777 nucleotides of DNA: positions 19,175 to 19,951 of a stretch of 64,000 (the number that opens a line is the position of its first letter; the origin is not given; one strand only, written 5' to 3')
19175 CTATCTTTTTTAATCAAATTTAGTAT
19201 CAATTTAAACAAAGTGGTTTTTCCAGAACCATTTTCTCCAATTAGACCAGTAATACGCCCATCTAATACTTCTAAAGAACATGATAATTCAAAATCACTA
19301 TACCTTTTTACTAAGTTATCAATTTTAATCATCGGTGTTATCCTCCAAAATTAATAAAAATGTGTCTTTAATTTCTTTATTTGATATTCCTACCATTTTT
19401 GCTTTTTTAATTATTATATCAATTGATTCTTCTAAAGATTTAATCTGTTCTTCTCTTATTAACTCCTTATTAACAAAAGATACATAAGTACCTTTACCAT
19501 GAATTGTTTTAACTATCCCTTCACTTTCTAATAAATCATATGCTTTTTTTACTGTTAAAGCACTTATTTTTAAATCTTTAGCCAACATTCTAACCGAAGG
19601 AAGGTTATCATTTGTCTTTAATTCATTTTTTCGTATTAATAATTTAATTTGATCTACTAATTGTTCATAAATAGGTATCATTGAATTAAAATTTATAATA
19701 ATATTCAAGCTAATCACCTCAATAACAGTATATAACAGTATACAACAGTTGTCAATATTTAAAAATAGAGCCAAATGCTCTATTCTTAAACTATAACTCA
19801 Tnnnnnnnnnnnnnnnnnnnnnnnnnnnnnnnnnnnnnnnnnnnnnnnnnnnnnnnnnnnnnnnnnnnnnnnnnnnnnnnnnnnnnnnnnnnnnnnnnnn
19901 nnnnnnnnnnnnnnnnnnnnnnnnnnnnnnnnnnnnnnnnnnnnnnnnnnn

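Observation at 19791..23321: DpnII-type GATC restriction-modification locus with three methyltransferases, one fused to an XRE HTH domain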

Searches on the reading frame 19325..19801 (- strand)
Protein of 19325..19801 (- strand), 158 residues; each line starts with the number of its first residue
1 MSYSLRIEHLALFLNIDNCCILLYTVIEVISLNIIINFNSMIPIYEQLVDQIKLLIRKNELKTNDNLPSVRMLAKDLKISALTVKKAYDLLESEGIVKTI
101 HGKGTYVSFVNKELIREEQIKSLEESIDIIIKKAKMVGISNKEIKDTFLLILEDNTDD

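Call 4: search_protein_families(library=pfam, proteins=[window:19325-19801:-], max_evalue=0.01)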
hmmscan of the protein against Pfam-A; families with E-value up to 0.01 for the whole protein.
window:19325-19801:- (158 aa): 4 families
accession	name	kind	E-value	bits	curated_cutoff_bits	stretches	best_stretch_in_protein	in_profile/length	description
PF00392.27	GntR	-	7e-16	58.1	27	1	45-107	2-64/64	Bacterial regulatory proteins, gntR family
PF13730.12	HTH_36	-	0.00084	19.5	25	1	66-97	24-55/55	Helix-turn-helix domain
PF14502.12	HTH_41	-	0.0015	18.3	25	1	65-98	4-37/48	Helix-turn-helix domain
PF02082.26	Rrf2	-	0.0035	17.9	30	1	63-106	19-63/132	Iron-dependent Transcriptional regulator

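Call 5: search_protein_families(library=ncbifam, proteins=[window:19325-19801:-], max_evalue=0.01)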
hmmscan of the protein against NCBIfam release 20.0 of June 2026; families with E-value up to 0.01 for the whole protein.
window:19325-19801:- (158 aa): 26 families (the best 25 are shown)
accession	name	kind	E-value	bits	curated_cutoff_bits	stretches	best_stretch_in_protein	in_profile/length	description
NF047563.1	modulin_PmtR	equivalog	3.8e-28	98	200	1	33-155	2-124/125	PSM export ABC transporter transcriptional regulator PmtR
NF052282.1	PLP_TF_PdxR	equivalog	2.1e-22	79.8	320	1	43-120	1-78/448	MocR-like pyridoxine biosynthesis transcription factor PdxR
NF052286.1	ecto_TF_EhuR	exception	3.7e-16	58.7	480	1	43-148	11-117/458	MocR-like ectoine utilization transcription factor EhuR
NF052281.1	rhizopine_MocR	equivalog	7e-16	57.9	650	1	34-124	9-99/479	rhizopine catabolism transcriptional regulator MocR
NF052290.2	MocR_like_YczR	exception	5.2e-14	51.8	487.4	1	42-128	18-106/458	MocR-like transcription factor YczR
NF052285.1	GABA_TF_GabR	exception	2.6e-12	46.3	600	1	45-137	1-95/456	MocR-like transcriptional regulator GabR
NF053730.1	TransRegRv1152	equivalog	1.9e-11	44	170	1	35-110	8-83/120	Rv1152 family transcriptional regulator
NF041547.1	GntR_LSA1692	equivalog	2e-11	44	275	1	44-107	2-65/233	GntR family transcriptional regulator, LSA1692 subfamily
NF007292.0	PRK09764.1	equivalog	1.1e-10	41.2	281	1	42-108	4-70/240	GntR family transcriptional regulator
NF007741.0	PRK10421.1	equivalog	1.3e-10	41.1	311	1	44-123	8-87/262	transcriptional regulator LldR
TIGR02404.1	trehalos_R_Bsub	equivalog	6.9e-10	39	211.95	1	45-112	2-69/233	trehalose operon repressor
NF012025.0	PRK15481.1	equivalog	1.8e-09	36.8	573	1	47-112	10-75/432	MocR-like B6 salvage transcription factor PtsJ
TIGR02018.2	his_ut_repres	equivalog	8.6e-09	35.1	220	1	45-109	1-65/226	histidine utilization transcriptional repressor HutC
TIGR02325.1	C_P_lyase_phnF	equivalog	2.3e-08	33.8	156.8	1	39-108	4-73/238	phosphonate metabolism transcriptional regulator PhnF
TIGR03337.1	phnR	equivalog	1.6e-07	31.2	296.75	1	45-108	3-66/231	phosphonate utilization transcriptional regulator PhnR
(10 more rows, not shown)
